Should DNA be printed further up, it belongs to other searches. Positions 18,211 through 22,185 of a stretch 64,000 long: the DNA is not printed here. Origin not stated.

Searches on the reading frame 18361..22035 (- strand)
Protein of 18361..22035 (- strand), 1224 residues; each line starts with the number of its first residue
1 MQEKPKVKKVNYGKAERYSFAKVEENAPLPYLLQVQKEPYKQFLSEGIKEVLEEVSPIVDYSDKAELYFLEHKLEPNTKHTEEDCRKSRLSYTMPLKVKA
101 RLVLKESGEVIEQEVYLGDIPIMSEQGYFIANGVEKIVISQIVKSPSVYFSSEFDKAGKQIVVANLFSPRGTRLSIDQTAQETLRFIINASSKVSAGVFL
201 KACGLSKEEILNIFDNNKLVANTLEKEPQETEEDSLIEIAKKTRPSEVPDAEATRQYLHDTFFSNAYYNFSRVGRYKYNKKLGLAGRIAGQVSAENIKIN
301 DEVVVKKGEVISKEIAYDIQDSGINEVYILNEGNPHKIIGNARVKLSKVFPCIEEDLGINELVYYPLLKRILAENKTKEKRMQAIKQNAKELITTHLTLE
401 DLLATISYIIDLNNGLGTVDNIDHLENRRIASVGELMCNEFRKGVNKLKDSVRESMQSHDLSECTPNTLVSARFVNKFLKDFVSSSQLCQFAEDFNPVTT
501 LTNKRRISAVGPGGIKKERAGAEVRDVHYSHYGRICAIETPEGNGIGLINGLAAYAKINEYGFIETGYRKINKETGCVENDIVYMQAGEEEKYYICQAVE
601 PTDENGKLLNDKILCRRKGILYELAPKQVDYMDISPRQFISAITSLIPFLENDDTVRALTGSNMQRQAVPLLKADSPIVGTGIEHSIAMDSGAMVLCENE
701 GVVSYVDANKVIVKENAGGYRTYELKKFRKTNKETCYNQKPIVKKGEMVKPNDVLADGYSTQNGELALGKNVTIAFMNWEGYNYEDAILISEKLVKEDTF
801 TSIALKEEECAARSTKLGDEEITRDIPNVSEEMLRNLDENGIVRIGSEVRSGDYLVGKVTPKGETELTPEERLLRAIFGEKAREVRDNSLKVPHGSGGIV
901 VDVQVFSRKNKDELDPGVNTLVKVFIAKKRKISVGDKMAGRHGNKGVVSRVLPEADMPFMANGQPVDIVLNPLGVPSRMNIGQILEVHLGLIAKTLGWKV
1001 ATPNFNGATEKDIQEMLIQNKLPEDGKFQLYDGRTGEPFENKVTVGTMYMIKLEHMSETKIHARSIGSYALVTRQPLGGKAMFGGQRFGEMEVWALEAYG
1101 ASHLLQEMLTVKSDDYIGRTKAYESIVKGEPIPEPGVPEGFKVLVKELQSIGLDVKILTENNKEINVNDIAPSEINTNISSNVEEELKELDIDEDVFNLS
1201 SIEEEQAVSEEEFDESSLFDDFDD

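Call 13: search_protein_families(library=ncbifam, proteins=[window:18361-22035:-])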
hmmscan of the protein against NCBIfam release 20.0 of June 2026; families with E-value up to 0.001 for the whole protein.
window:18361-22035:- (1224 aa): 7 families
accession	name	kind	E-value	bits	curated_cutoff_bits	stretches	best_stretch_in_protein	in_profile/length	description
NF001616.1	PRK00405.1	equivalog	0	1485.4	896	1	16-1158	2-1095/1096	DNA-directed RNA polymerase subunit beta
TIGR02013.1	rpoB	equivalog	0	1458.5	801.15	3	208-910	288-894/1238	DNA-directed RNA polymerase subunit beta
NF007172.0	PRK09603.1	equivalog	5e-297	988.8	5372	4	391-911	427-949/2890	DNA-directed RNA polymerase subunit beta/beta'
NF011417.0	PRK14844.1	equivalog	1.1e-291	971.4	4632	5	394-913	438-961/2839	DNA-directed RNA polymerase subunit beta/beta'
NF006335.0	PRK08565.1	equivalog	1.5e-106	357.2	1402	3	737-1116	692-1052/1116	DNA-directed RNA polymerase subunit B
TIGR03670.1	rpoB_arch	equivalog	6.2e-81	272.4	811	2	766-1116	195-536/599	DNA-directed RNA polymerase subunit B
NF007175.0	PRK09606.1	equivalog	2.3e-25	89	355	2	402-560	309-472/496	DNA-directed RNA polymerase subunit B''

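Call 21: list_cluster_members(proteins=[window:18364-22035:-, window:14766-18320:-, window:4780-5985:-, window:6132-8213:-, window:22285-32745:-, window:32925-51956:-, window:59059-60621:-])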
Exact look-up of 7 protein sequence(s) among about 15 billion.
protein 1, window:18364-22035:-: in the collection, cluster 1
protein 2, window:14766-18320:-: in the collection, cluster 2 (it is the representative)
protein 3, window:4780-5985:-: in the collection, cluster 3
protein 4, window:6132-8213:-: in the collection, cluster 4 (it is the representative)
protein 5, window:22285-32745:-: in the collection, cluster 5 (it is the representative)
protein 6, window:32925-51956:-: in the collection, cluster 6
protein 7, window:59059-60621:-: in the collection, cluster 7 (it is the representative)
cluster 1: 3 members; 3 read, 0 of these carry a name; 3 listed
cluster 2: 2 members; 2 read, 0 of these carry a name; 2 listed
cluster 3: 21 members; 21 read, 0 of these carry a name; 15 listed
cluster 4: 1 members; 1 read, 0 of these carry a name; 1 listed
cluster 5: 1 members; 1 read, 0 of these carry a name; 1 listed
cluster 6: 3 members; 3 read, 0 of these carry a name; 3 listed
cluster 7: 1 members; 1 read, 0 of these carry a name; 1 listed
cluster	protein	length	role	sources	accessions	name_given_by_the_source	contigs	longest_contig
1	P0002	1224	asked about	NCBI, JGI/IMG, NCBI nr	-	-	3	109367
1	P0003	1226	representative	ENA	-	-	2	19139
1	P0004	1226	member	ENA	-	-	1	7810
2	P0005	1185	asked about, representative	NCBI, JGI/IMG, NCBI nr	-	-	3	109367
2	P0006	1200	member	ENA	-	-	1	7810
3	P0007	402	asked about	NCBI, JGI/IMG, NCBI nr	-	-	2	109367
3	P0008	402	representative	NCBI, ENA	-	-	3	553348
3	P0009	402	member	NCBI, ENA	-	-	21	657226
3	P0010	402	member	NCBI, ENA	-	-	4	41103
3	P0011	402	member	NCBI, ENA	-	-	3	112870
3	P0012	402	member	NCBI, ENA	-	-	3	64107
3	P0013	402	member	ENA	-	-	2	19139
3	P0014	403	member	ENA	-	-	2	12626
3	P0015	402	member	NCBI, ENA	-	-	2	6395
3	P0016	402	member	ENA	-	-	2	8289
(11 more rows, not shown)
